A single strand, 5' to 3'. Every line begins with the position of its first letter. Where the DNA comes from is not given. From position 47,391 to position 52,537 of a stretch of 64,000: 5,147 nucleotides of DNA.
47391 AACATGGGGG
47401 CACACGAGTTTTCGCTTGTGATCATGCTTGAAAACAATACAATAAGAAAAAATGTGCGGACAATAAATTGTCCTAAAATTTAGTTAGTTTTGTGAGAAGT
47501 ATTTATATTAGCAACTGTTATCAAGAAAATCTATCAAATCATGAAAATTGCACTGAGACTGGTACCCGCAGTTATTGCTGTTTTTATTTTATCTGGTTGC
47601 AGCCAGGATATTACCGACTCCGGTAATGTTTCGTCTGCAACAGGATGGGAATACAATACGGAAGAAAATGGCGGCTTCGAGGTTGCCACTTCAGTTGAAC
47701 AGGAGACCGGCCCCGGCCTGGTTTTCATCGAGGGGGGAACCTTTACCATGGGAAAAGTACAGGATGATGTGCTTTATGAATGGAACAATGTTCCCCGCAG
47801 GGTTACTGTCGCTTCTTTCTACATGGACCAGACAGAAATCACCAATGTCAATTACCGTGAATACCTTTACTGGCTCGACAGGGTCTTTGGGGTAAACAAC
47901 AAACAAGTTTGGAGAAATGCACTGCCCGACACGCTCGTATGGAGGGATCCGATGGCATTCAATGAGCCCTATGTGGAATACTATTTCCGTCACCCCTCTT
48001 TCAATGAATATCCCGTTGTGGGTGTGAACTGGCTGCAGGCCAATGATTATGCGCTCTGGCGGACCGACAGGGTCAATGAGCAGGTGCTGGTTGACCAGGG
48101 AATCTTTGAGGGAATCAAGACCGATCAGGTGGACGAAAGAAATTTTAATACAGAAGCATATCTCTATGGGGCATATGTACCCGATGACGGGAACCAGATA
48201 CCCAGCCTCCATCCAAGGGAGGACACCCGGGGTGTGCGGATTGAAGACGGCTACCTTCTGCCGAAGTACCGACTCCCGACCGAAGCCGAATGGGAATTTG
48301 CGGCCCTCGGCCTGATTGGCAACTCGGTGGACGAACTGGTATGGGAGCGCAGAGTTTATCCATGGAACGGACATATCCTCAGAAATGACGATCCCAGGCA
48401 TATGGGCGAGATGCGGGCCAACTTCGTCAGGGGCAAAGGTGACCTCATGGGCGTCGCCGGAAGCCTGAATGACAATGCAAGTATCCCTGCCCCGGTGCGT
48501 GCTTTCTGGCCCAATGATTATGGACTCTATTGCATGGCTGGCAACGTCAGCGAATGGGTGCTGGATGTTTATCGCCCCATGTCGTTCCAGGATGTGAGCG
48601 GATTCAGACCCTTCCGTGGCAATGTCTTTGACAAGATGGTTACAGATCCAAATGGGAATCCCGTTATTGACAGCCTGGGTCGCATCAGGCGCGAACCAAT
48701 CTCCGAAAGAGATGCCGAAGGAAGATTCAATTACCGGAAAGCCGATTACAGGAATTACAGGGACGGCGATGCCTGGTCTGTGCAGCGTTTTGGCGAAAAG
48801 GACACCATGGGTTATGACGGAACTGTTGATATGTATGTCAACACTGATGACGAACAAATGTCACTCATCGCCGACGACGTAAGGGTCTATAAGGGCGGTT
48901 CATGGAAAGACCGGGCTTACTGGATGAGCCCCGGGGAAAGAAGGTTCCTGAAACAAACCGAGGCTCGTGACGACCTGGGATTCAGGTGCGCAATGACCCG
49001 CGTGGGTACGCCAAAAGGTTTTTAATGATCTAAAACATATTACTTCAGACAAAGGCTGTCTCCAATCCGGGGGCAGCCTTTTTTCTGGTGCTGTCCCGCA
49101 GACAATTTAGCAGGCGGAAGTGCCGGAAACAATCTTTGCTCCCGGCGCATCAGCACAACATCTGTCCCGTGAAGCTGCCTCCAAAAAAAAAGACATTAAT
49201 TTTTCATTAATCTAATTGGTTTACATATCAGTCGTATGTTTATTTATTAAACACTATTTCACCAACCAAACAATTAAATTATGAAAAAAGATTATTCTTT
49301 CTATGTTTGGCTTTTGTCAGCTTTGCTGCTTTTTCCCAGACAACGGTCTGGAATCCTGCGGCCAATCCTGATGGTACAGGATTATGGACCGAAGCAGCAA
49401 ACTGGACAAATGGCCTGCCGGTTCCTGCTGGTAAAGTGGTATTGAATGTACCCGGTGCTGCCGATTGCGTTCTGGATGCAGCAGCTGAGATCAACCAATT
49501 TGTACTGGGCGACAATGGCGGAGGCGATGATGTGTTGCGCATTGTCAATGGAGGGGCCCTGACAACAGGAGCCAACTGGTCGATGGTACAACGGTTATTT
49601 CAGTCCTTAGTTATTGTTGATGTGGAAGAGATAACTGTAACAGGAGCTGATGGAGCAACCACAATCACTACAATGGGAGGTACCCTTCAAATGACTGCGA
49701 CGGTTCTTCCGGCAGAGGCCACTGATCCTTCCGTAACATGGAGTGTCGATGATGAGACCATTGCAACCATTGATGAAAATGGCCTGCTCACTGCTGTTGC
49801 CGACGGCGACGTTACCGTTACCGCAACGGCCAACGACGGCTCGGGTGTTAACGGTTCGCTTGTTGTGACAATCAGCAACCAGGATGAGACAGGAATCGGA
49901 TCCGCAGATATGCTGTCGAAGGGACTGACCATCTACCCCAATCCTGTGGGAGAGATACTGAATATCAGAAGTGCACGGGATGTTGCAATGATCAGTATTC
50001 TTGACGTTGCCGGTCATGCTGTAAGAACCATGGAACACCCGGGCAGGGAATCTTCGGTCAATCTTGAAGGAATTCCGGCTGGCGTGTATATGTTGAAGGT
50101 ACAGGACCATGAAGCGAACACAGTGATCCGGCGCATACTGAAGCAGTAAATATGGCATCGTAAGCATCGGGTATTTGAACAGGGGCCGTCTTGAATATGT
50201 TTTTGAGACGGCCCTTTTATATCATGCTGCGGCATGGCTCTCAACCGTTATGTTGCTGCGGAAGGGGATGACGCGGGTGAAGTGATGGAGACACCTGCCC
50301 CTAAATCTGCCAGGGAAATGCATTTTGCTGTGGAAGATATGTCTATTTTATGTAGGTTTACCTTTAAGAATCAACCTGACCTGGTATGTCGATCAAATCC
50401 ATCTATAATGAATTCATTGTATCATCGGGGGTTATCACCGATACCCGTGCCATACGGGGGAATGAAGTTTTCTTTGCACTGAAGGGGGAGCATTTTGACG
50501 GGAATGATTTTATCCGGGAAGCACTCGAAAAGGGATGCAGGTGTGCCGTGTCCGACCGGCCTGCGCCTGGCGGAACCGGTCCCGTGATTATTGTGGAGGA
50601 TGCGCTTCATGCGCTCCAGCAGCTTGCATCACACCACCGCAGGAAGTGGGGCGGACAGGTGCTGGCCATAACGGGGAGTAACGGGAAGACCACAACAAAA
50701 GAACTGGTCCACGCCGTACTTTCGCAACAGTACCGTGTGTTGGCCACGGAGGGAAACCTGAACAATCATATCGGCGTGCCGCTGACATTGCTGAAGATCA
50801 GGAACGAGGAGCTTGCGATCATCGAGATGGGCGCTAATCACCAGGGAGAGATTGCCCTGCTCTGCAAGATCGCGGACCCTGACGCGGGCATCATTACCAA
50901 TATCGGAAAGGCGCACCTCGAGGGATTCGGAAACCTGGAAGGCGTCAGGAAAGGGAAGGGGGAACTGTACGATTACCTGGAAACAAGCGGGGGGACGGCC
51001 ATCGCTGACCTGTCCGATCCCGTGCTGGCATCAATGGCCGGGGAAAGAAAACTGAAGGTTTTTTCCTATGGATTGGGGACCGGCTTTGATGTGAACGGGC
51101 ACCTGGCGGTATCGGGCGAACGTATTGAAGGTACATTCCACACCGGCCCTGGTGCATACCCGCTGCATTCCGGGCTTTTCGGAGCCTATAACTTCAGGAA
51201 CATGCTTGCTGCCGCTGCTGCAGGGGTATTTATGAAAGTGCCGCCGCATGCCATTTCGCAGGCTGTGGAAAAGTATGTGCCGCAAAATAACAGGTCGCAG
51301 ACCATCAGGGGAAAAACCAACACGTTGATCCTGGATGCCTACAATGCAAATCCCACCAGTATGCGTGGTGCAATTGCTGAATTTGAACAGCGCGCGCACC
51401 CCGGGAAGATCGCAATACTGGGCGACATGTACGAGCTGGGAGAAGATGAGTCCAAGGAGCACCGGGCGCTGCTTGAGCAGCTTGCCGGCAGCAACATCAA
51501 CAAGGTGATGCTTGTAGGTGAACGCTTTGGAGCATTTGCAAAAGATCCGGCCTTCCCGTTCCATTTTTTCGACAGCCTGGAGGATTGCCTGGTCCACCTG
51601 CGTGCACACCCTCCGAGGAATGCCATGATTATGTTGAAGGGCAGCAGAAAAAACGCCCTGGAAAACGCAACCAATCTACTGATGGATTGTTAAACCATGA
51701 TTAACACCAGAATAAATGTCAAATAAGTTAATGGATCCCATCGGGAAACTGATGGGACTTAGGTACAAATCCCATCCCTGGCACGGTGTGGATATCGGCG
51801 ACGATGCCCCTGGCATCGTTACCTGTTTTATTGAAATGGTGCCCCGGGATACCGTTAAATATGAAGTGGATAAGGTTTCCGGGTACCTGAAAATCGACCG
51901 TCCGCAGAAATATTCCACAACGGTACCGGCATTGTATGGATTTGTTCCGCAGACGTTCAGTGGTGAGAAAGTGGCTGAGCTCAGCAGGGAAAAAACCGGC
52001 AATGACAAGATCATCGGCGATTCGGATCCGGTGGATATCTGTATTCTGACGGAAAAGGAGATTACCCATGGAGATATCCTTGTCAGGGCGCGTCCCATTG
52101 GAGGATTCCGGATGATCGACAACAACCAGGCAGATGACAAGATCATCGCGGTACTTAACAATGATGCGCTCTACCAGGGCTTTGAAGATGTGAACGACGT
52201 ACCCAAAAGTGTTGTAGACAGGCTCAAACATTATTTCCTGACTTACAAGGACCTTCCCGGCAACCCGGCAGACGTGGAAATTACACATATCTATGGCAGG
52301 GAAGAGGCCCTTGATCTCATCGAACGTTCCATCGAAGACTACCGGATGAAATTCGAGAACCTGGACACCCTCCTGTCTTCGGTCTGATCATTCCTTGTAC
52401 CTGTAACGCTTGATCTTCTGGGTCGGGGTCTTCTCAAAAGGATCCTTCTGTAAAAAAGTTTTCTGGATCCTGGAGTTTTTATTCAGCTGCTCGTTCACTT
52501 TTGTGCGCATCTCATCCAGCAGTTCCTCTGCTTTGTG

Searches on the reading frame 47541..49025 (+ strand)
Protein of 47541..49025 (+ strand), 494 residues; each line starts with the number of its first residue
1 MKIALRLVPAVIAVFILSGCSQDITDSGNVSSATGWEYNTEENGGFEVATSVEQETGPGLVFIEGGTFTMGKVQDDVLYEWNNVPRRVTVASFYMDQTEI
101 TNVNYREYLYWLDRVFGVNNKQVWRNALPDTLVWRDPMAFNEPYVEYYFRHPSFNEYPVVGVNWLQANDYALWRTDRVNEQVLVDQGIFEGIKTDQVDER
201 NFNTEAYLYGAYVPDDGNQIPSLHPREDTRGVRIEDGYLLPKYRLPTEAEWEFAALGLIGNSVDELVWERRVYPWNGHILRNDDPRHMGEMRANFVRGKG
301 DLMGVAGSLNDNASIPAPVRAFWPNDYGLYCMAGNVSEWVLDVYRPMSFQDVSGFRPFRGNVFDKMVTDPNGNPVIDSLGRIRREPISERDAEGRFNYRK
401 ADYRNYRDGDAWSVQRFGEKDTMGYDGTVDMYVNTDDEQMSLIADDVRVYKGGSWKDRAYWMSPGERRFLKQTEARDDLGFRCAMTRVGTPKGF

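Call 66: search_protein_families(library=pfam, proteins=[window:47541-49025:+], max_evalue=0.0001)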
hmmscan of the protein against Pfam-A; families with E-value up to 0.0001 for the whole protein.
window:47541-49025:+ (494 aa): 1 family
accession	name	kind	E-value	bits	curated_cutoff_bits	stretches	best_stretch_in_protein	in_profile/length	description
PF03781.23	FGE-sulfatase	-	1.9e-37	129.7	23.3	1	57-348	2-198/255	Sulfatase-modifying factor enzyme 1-like domain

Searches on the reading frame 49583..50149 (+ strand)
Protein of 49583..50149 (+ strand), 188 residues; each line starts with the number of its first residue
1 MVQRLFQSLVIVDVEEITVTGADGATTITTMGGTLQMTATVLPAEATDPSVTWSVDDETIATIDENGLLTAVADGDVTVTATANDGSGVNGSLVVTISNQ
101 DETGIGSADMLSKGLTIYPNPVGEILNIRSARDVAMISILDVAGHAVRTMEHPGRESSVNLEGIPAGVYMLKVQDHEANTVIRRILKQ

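Call 66: search_protein_families(library=pfam, proteins=[window:49583-50149:+], max_evalue=0.0001)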
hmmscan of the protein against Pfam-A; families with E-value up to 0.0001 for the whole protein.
window:49583-50149:+ (188 aa): 2 families
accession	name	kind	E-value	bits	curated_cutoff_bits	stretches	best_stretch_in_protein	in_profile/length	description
PF02368.24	Big_2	-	4.1e-17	62.3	22.8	1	14-88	2-73/79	Bacterial Ig-like domain (group 2)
PF18962.6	Por_Secre_tail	-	7.1e-12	45.9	27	1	117-184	1-72/75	Secretion system C-terminal sorting domain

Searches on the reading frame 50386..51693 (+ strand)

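Call 66: search_protein_families(library=pfam, proteins=[window:50386-51693:+], max_evalue=0.0001)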
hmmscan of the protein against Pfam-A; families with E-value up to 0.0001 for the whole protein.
window:50386-51693:+ (435 aa): 3 families
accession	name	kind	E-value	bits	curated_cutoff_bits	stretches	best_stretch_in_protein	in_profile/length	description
PF08245.18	Mur_ligase_M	-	3.2e-42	145.2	24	1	95-279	1-199/200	Mur ligase middle domain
PF02875.26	Mur_ligase_C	-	5e-15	56.9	28.4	1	303-421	2-127/127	Mur ligase, glutamate ligase domain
PF01225.30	Mur_ligase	-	6.3e-08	33.3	21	1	15-84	4-94/95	Mur ligase family, catalytic domain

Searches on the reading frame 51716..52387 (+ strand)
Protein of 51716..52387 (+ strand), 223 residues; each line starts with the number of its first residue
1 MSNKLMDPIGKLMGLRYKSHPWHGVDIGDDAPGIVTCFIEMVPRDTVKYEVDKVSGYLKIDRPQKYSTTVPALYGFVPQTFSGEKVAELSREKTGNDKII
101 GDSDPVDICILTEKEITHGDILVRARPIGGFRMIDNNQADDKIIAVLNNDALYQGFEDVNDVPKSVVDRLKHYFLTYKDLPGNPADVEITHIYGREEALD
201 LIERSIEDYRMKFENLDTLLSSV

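Call 66: search_protein_families(library=pfam, proteins=[window:51716-52387:+], max_evalue=0.0001)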
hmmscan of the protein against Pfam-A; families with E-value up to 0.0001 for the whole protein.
window:51716-52387:+ (223 aa): 1 family
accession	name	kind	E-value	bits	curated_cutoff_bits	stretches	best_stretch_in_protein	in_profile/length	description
PF00719.24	Pyrophosphatase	-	2.6e-44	151.2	23.5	1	38-209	2-152/153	Inorganic pyrophosphatase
